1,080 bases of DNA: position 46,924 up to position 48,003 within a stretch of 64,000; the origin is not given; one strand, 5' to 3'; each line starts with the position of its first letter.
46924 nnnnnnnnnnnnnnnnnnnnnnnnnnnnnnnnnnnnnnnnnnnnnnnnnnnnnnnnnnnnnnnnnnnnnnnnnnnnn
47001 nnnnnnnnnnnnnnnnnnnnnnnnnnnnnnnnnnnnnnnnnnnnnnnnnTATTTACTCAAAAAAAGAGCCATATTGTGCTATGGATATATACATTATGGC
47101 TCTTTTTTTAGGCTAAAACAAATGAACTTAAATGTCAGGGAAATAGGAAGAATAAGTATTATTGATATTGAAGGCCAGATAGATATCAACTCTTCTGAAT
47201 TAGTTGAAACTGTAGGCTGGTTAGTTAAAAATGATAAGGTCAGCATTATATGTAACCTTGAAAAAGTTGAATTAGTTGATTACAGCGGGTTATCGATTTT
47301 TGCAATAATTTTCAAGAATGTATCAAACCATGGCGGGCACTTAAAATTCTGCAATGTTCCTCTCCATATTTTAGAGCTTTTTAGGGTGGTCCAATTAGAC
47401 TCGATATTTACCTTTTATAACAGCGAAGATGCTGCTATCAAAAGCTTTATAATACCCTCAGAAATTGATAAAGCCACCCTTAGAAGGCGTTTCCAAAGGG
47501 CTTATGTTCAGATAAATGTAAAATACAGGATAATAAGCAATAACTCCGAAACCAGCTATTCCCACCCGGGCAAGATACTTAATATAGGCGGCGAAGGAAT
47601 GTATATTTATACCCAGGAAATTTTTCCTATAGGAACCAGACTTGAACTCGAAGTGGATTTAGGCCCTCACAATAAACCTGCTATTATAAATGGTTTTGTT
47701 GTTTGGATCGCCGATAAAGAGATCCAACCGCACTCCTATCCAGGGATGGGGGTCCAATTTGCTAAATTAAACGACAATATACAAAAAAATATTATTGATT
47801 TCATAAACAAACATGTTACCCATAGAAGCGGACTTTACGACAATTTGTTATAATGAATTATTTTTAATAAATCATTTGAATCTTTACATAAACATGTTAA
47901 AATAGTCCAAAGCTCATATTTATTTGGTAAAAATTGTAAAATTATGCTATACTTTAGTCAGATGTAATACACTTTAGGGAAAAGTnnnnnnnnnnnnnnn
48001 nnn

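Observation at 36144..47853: Six PilZ-domain proteins within ~11 kb, four of them in tightly coupled operons with membrane proteins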

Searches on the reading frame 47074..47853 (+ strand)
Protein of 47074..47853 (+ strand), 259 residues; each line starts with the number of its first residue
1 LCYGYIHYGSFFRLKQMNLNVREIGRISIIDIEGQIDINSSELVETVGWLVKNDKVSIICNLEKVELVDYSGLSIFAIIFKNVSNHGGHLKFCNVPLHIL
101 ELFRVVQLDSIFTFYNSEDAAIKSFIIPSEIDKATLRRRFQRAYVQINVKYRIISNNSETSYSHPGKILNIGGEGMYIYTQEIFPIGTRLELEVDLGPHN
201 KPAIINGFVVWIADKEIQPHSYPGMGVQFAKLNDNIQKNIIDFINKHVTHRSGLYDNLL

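Call 3: search_protein_families(library=pfam, proteins=[window:47074-47853:+], max_evalue=1)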
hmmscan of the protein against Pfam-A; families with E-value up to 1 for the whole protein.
window:47074-47853:+ (259 aa): 4 families
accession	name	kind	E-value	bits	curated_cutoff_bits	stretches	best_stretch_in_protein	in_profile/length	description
PF01740.26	STAS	-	3.8e-13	49.6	22.6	1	19-121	2-106/106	STAS domain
PF07238.19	PilZ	-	8e-12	45.8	22.5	1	137-244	2-100/102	PilZ domain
PF10771.15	DUF2582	-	0.0017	18.9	24.2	1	23-61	19-57/65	Winged helix-turn-helix domain (DUF2582)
PF13466.11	STAS_2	-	0.002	18.7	29.2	1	56-109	27-80/80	STAS domain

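Call 34: search_solved_structures(query=window:47122-47853:+, max_evalue=0.01)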
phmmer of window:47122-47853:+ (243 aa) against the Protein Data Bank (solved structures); distinct sequences matched with E-value up to 0.01: 7.
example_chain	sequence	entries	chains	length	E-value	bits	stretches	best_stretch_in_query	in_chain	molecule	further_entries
1auz_A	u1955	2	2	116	1.3e-06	31.4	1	3-108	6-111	SPOIIAA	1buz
1sbo_A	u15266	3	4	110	1.3e-05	28.1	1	4-101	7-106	Putative anti-sigma factor antagonist TM1442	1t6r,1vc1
6m36_B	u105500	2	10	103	1.8e-05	27.7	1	2-96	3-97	Anti-sigma-B factor antagonist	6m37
1th8_B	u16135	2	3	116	4.8e-05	26.3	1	11-106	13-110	Anti-sigma F factor antagonist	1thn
1tid_B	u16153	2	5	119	5.1e-05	26.2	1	11-106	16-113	Anti-sigma F factor antagonist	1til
4hyl_A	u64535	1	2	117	0.00055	22.8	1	5-107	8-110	Stage II sporulation protein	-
4qtp_A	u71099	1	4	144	0.0045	19.8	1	9-106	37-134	Anti-sigma factor antagonist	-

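Call 54: search_protein_families(library=ncbifam, proteins=[window:47122-47853:+], max_evalue=0.001)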
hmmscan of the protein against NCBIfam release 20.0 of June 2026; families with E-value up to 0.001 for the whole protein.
window:47122-47853:+ (243 aa): 3 families
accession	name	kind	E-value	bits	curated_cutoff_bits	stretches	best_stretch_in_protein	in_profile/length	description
TIGR00377.1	ant_ant_sig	superfamily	8e-13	48.2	53.45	1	1-103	3-107/108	anti-sigma factor antagonist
TIGR02266.1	gmx_TIGR02266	paralog_domain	2.7e-11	43.5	68.7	1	151-228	20-95/96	TIGR02266 family protein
TIGR02886.1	spore_II_AA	equivalog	3.9e-09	36.5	114.75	1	8-106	6-106/106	anti-sigma F factor antagonist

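Call 65: search_protein_representatives(protein=window:47122-47853:+)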
Query: 243 residues. Proteins with E-value up to 0.001 (for the whole library): 2861; up to 1e-10: 78; up to 1e-30: 19. The best 150 are listed.
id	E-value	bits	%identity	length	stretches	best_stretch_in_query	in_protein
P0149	1.8e-71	256.9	50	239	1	1-237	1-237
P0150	2.3e-66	240.1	47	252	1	2-236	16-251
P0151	1.2e-65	237.8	45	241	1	1-236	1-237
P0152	2.4e-63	230.2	45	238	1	1-237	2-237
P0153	3.4e-62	226.5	44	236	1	3-236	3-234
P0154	3.8e-58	213.2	44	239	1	1-235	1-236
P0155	1.0e-55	205.3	44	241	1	1-237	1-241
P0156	4.0e-50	187.0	42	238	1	3-232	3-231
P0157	2.5e-49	184.4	39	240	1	1-233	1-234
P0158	3.6e-49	183.8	38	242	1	2-236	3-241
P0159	1.2e-46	175.6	36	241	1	3-232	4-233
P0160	2.4e-44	168.0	48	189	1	52-239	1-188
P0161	2.7e-44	167.9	38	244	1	3-237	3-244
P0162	6.9e-44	166.5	38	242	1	1-233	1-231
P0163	9.4e-43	162.8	50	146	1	1-143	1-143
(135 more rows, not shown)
